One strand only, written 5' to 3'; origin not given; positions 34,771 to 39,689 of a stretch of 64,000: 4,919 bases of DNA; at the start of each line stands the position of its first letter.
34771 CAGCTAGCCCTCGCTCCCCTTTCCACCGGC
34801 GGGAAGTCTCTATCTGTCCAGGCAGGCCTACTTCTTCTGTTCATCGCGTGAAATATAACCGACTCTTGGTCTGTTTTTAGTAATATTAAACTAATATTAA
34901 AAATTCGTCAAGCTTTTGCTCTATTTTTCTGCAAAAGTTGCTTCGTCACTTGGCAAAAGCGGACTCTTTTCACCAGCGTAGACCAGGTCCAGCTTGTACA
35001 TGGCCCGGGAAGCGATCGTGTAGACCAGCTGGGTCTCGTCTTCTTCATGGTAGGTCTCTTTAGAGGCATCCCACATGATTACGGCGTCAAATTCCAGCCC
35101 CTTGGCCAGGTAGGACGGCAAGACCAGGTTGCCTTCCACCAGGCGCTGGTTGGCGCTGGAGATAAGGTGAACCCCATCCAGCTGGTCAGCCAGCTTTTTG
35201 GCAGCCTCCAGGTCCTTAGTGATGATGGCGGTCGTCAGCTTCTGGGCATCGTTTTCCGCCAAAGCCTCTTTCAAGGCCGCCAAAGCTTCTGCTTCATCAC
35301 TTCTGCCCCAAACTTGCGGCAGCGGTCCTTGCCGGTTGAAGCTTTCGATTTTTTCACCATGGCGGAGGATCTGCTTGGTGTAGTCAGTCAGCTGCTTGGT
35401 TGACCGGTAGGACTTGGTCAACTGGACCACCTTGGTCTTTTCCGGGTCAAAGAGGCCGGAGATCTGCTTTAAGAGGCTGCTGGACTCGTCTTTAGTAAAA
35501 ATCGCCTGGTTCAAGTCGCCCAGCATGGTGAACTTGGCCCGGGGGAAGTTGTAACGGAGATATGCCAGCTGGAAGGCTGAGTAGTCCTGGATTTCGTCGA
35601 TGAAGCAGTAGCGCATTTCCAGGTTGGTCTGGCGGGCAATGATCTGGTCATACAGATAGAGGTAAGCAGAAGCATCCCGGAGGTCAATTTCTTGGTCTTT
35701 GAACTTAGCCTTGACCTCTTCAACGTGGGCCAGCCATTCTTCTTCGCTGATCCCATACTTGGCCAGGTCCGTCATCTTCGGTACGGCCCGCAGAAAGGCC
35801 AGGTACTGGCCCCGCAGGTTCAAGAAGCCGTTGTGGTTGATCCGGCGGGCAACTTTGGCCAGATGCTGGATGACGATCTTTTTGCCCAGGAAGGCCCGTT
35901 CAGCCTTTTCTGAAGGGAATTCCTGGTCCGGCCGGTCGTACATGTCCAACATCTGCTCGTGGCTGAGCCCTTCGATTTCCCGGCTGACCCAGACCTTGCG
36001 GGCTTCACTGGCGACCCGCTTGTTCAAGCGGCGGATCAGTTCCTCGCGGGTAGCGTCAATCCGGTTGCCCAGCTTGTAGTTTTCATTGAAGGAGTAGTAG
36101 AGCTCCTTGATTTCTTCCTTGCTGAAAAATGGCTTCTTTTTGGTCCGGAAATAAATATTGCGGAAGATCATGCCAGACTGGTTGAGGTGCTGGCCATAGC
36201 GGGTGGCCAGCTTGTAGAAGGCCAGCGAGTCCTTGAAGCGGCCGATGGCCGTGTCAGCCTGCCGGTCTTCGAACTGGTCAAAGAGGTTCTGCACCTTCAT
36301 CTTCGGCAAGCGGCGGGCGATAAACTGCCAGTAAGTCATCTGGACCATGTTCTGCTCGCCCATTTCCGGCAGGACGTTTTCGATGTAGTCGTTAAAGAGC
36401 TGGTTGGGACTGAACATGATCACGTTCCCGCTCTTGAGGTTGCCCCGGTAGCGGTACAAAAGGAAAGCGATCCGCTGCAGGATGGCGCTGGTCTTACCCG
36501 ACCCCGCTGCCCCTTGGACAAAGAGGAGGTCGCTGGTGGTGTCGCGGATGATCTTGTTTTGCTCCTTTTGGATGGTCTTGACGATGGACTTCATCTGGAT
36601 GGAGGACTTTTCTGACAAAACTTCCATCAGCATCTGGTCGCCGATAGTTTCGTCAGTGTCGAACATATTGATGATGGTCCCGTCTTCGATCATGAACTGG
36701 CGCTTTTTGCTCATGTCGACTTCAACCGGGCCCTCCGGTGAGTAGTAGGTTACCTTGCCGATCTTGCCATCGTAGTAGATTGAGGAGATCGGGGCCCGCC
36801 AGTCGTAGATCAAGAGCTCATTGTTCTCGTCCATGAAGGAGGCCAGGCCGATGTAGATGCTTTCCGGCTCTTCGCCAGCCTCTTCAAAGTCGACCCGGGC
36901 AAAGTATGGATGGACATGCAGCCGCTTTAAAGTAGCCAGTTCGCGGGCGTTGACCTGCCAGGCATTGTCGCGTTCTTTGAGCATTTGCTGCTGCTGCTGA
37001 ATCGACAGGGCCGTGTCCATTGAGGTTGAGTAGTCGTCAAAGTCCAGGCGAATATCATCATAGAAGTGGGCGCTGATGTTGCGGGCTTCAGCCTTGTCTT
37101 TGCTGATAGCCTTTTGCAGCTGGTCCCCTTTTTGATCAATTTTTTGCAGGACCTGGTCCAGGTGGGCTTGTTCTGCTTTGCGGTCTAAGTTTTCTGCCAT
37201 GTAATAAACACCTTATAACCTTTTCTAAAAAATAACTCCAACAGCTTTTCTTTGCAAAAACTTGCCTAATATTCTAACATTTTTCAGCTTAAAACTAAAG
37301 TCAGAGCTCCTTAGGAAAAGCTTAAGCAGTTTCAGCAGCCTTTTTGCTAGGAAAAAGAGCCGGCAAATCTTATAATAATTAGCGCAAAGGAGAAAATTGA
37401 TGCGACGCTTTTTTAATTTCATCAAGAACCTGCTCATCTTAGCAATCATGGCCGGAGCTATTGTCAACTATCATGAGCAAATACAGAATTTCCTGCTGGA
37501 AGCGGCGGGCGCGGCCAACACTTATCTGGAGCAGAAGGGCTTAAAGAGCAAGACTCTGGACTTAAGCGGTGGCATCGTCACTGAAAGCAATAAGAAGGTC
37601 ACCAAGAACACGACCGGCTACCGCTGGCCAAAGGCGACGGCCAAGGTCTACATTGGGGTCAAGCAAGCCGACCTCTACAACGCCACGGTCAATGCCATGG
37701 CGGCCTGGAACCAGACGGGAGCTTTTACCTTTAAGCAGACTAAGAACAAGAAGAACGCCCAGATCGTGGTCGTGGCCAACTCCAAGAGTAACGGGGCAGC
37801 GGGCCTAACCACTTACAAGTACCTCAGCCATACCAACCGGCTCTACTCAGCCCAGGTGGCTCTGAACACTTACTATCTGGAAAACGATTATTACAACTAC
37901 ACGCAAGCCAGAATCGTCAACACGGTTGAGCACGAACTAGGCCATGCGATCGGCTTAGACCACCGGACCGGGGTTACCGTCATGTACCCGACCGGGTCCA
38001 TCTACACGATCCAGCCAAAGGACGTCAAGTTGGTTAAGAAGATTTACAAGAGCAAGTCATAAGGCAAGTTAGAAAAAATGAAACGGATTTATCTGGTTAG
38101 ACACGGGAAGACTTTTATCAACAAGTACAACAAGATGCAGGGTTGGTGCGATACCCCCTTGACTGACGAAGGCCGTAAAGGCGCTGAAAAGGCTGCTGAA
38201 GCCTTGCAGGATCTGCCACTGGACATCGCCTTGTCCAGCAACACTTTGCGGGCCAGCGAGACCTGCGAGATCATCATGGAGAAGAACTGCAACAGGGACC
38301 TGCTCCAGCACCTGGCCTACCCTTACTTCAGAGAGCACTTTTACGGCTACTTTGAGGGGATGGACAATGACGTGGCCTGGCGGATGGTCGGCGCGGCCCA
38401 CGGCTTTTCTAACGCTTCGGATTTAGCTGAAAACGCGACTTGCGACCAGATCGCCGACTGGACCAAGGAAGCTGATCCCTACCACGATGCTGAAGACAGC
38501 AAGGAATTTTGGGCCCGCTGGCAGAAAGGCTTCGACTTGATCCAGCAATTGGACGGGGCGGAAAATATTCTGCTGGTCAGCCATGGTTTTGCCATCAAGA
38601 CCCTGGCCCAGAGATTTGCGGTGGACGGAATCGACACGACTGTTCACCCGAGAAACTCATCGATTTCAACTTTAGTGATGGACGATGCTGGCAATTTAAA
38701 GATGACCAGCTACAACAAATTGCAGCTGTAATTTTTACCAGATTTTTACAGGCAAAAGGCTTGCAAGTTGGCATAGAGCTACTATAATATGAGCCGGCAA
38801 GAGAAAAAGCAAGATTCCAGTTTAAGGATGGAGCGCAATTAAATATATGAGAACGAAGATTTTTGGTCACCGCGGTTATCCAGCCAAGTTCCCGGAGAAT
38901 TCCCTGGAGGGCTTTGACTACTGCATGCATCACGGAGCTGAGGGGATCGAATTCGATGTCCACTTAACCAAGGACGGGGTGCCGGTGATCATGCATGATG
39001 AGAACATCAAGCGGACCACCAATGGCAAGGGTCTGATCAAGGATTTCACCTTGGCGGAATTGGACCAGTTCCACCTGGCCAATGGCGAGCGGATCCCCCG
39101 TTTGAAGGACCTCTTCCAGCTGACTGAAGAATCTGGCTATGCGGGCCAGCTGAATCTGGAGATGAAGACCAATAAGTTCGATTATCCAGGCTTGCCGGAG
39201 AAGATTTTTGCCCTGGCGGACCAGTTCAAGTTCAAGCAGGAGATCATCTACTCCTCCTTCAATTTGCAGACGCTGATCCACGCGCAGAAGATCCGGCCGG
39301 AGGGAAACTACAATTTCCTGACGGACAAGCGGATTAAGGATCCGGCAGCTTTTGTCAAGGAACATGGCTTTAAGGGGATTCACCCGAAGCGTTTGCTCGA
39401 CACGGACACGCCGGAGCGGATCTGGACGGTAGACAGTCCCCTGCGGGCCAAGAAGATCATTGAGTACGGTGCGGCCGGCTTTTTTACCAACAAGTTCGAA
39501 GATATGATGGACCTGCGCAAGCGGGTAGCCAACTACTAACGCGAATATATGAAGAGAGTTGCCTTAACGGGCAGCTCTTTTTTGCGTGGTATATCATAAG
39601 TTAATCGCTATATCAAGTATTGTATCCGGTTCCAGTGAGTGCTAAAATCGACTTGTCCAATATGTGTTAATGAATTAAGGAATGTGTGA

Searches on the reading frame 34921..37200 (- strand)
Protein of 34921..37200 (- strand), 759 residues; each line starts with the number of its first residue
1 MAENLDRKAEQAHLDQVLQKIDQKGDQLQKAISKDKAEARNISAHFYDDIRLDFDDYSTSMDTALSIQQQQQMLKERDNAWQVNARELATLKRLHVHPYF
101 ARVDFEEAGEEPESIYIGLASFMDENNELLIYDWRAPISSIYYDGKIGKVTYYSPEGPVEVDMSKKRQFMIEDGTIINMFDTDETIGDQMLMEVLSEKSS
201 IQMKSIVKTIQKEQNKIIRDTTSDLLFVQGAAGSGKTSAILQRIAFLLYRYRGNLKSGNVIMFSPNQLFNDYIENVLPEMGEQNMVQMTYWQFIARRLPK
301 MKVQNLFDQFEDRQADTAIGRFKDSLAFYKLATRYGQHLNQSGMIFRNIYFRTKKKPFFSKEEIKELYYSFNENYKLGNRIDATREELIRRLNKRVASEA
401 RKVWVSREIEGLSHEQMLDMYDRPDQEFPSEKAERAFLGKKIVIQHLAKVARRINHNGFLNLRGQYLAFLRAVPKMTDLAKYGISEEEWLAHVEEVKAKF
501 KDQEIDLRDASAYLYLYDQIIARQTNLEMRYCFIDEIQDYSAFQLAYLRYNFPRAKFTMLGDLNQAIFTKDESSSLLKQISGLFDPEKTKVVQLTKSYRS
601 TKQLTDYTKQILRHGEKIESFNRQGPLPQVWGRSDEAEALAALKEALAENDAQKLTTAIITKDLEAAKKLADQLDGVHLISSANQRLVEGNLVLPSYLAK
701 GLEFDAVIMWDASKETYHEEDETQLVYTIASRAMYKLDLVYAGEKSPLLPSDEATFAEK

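Call 33: search_protein_families(library=pfam, proteins=[window:34921-37200:-], max_evalue=0.001)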
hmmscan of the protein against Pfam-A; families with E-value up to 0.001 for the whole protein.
window:34921-37200:- (759 aa): 6 families
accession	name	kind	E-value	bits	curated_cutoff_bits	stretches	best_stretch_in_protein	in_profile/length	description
PF00580.27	UvrD-helicase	-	2.7e-08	34.3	23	1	211-568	2-253/271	UvrD/REP helicase N-terminal domain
PF13538.12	UvrD_C_2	-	1.4e-06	28.5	27.4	1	695-737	6-49/52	UvrD-like helicase C-terminal domain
PF13245.12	AAA_19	-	2.3e-06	28.2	25.1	0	214-251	1-39/134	AAA domain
PF13361.12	UvrD_C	-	1.1e-05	25.5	25.6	0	593-675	2-92/350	UvrD-like helicase C-terminal domain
PF01443.25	Viral_helicase1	-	0.0004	20.7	21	0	227-246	2-21/228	Viral superfamily 1 RNA helicase core domain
PF13604.12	AAA_30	-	0.00069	19.8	27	0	211-240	3-35/191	AAA domain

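Call 52: search_protein_families(library=padloc, proteins=[window:34921-37200:-], max_evalue=0.001)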
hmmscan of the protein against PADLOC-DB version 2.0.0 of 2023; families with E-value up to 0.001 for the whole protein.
window:34921-37200:- (759 aa): 15 families
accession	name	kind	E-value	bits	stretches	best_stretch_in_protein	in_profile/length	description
PDLC00127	GajB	-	1.6e-16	58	1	518-622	191-299/594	UrvD helicase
PDLC00129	GajB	-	9.5e-15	52.2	1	529-674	227-368/594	UrvD helicase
PDLC03802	RTasHel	-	3.1e-14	50.7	1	529-656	193-314/675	DRT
PDLC00133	GajB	-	2.8e-10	37.8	1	510-613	184-291/382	UrvD helicase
PDLC00132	GajB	-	5e-10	36.7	1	518-643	204-330/625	UrvD helicase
PDLC00121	GajB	-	3.9e-09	33.6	1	488-642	162-310/565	UrvD helicase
PDLC00106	GajB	-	2.6e-08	30.8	1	530-673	205-352/577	UrvD helicase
PDLC00144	GajB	-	1.1e-06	25.5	0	680-745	455-524/559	UrvD helicase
PDLC00105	GajB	-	1.5e-06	25.1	1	532-618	233-317/649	UrvD helicase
PDLC00147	GajB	-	1.7e-06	25.2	1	531-618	235-318/637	UrvD helicase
PDLC00142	GajB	-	1.7e-06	24.7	1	532-616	219-302/583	UrvD helicase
PDLC00130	GajB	-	2e-06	24.4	1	521-617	198-295/589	UrvD helicase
PDLC02350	AbiO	-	5.3e-06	23.5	1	518-617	249-345/468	AbiO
PDLC04140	mad8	-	3.8e-05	21.4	1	221-540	25-203/314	mads_8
PDLC00139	GajB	-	9.3e-05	18.9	1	532-616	234-315/644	UrvD helicase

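Call 53: search_protein_families(library=ncbifam, proteins=[window:34921-37200:-], max_evalue=0.001)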
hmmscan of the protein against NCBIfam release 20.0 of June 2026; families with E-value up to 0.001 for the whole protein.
window:34921-37200:- (759 aa): 4 families
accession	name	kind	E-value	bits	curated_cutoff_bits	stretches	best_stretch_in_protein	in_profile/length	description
NF041464.1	HelD_BACSU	equivalog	5.3e-227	755.4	419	1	3-750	4-772/779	RNA polymerase recycling motor HelD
NF041258.1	motor_HelR_2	exception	2.2e-37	128.7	1100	1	44-295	13-256/713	RNA polymerase recycling motor ATPase HelR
NF041465.1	HelD_MYCSM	equivalog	2.9e-31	108.3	1051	1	62-292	34-258/719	RNA polymerase recycling motor HelD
NF041254.1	motor_HelR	exception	6.7e-29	100.7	750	1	32-291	16-269/706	RNA polymerase recycling motor ATPase HelR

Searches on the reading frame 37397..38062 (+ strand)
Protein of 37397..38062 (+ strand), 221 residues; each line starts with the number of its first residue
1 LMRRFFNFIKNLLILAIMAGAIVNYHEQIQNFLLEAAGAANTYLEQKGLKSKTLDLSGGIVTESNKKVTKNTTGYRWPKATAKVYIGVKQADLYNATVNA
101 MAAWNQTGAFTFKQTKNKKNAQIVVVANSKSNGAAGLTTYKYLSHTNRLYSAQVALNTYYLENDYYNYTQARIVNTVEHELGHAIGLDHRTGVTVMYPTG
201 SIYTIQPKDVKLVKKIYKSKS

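Call 33: search_protein_families(library=pfam, proteins=[window:37397-38062:+], max_evalue=0.001)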
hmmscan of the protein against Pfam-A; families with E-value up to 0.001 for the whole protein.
window:37397-38062:+ (221 aa): 4 families
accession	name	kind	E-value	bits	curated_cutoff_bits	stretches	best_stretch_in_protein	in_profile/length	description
PF00413.30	Peptidase_M10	-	3.2e-09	37.3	24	1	88-217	18-158/159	Matrixin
PF13688.12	Reprolysin_5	-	3.9e-05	24.4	27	1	28-189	24-157/196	Metallo-peptidase family M12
PF13582.12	Reprolysin_3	-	7.2e-05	23.7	22.4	1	102-189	51-122/123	Metallo-peptidase family M12B Reprolysin-like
PF07998.17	Peptidase_M54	-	0.00012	22.6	24.4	1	154-212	128-184/194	Peptidase family M54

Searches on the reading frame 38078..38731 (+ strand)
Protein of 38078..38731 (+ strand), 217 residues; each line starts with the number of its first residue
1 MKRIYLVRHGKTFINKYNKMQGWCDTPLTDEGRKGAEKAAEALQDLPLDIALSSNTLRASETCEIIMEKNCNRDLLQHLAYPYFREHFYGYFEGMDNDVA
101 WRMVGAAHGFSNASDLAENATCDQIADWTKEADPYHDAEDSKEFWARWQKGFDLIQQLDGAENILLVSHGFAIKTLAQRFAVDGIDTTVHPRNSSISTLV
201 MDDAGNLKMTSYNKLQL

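Call 33: search_protein_families(library=pfam, proteins=[window:38078-38731:+], max_evalue=0.001)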
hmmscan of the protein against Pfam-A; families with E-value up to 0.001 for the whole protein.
window:38078-38731:+ (217 aa): 1 family
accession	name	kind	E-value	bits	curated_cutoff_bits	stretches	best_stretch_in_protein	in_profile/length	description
PF00300.27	His_Phos_1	-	3.1e-31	109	21.7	1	4-205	1-185/194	Histidine phosphatase superfamily (branch 1)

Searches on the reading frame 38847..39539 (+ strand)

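Call 33: search_protein_families(library=pfam, proteins=[window:38847-39539:+], max_evalue=0.001)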
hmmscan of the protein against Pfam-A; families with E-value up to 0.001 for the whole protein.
window:38847-39539:+ (230 aa): 1 family
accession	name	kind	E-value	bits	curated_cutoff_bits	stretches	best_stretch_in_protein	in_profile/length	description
PF03009.23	GDPD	-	7.2e-37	128.2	23.6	1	8-216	1-241/244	Glycerophosphoryl diester phosphodiesterase family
